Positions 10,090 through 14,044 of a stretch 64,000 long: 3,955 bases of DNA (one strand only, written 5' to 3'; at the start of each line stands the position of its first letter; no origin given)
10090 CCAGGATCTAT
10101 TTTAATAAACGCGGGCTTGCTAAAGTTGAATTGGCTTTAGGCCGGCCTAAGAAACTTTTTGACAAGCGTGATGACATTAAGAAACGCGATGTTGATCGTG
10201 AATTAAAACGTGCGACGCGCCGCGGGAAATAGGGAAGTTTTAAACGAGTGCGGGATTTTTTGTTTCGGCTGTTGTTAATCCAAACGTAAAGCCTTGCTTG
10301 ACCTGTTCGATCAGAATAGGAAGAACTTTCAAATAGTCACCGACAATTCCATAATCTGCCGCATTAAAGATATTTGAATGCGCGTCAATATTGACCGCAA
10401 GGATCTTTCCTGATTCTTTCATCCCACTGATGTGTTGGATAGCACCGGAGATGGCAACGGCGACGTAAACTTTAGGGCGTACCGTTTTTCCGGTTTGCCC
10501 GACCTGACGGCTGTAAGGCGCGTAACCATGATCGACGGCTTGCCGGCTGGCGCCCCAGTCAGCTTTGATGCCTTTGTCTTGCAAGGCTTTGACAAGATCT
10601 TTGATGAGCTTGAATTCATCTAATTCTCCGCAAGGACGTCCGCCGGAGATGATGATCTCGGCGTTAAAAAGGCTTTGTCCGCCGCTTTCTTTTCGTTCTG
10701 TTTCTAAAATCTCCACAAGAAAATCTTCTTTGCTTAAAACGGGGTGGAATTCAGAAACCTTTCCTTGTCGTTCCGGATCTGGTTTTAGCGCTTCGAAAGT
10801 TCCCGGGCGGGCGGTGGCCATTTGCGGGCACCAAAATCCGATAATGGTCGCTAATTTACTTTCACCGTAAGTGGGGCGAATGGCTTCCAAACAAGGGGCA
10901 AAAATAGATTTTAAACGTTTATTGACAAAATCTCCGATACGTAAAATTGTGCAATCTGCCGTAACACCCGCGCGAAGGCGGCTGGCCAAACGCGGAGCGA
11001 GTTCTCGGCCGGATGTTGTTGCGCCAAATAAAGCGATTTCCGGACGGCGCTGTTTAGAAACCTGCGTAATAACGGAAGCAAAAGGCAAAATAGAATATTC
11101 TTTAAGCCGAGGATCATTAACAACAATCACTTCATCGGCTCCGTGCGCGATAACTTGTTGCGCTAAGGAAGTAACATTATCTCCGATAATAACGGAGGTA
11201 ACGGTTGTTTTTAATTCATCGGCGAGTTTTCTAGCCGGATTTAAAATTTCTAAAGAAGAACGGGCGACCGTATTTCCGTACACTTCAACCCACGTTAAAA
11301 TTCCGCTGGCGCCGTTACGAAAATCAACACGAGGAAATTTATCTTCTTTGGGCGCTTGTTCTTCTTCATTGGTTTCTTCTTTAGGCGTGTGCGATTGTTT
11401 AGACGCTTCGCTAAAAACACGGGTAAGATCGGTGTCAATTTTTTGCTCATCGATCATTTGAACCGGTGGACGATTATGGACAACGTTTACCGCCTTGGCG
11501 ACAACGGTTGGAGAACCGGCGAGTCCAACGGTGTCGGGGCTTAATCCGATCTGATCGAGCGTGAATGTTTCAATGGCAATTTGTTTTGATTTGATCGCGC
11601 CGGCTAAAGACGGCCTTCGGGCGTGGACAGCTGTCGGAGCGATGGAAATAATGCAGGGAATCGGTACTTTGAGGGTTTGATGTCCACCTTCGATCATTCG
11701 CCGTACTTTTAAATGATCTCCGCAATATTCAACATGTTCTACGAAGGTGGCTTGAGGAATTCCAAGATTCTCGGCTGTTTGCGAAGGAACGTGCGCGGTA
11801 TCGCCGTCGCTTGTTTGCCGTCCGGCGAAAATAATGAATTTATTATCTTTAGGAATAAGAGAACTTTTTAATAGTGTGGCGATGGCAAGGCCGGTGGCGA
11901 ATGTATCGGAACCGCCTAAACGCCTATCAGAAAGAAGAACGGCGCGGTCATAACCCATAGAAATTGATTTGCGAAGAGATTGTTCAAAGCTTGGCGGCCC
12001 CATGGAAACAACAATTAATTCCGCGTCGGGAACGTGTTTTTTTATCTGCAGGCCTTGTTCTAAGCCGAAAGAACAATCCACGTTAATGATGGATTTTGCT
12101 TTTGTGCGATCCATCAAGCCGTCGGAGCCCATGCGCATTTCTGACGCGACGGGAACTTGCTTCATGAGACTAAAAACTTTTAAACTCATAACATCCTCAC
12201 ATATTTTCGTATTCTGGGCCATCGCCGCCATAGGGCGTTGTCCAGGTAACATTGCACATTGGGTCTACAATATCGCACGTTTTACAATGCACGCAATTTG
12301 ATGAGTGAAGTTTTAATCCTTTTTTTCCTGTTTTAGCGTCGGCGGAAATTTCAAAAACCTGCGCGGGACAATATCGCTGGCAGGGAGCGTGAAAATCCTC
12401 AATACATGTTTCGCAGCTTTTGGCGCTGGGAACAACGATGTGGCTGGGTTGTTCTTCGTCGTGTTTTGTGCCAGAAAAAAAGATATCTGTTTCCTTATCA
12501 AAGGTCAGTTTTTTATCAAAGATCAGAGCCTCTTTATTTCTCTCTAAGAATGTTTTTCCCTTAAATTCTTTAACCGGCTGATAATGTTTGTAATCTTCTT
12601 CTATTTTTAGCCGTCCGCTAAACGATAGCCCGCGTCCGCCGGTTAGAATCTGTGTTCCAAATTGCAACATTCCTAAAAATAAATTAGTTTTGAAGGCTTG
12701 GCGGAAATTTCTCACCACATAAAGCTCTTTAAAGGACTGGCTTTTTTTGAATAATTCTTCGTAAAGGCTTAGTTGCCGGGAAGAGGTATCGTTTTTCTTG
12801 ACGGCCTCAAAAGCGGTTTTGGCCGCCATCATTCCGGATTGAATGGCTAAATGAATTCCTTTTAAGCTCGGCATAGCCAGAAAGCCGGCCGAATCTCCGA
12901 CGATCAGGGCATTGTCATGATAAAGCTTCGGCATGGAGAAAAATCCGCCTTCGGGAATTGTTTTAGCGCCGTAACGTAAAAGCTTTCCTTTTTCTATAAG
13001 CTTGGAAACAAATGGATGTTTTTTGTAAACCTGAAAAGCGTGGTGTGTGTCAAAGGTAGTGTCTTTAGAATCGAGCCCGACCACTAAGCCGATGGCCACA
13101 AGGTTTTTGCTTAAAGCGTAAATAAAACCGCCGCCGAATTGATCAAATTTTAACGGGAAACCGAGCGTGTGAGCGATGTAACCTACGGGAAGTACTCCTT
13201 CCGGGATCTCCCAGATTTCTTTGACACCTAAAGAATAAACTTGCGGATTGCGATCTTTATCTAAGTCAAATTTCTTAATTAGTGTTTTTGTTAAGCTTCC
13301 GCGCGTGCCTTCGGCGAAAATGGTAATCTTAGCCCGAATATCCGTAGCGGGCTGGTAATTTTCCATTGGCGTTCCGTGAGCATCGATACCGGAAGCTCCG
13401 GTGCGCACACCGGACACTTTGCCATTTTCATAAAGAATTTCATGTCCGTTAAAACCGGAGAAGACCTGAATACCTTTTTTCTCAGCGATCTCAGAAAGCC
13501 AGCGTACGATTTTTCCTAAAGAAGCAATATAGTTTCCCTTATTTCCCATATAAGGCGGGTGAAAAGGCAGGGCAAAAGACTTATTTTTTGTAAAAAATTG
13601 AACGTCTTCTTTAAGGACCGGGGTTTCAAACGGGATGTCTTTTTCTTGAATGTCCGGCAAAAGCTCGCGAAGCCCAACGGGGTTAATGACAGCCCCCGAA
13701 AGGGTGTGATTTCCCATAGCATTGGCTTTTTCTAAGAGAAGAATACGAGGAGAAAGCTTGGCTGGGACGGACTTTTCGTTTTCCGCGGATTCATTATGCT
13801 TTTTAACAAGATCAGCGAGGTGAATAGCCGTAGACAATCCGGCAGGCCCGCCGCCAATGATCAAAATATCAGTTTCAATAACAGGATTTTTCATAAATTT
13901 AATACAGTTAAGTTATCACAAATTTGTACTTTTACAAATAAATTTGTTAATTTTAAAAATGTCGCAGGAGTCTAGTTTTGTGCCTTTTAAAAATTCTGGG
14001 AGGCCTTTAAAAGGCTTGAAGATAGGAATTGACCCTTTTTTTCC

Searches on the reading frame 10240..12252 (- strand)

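Call 89: search_protein_families(library=pfam, proteins=[window:10240-12252:-], max_evalue=0.00001)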
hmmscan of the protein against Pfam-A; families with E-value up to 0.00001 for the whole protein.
window:10240-12252:- (670 aa): 2 families
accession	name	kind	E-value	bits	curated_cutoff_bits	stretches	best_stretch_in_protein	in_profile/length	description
PF01012.27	ETF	-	1e-63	214.8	26.7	2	320-503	3-177/181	Electron transfer flavoprotein domain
PF00766.25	ETF_alpha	-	7.2e-27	93.6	27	1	528-612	2-81/81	Electron transfer flavoprotein FAD-binding domain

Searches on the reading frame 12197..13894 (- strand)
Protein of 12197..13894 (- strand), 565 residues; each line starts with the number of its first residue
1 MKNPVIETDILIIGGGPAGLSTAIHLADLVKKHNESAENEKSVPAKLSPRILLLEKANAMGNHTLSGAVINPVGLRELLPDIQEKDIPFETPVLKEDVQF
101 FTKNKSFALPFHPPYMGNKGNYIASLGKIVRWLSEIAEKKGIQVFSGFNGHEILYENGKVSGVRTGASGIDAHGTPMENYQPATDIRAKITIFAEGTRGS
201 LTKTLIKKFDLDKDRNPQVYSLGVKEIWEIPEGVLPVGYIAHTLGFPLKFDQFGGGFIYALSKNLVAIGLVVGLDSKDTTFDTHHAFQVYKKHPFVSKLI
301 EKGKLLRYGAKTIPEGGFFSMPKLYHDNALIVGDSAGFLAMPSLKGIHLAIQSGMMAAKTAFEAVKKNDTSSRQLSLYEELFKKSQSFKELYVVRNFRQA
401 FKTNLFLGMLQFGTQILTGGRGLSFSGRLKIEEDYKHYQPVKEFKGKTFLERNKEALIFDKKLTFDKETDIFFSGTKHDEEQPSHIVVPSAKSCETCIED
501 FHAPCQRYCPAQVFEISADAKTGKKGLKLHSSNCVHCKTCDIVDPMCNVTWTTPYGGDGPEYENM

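Call 89: search_protein_families(library=pfam, proteins=[window:12197-13894:-], max_evalue=0.00001)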
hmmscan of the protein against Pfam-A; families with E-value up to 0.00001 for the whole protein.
window:12197-13894:- (565 aa): 2 families
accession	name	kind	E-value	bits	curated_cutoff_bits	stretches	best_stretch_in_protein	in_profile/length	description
PF05187.19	Fer4_ETF_QO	-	3.6e-34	117.5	24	1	462-563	2-104/104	Electron transfer flavoprotein-ubiquinone oxidoreductase, 4Fe-4S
PF21162.3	ETFQO_UQ-bd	-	1.5e-28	99.6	27.7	1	220-313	1-96/96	ETF-QO, ubiquinone-binding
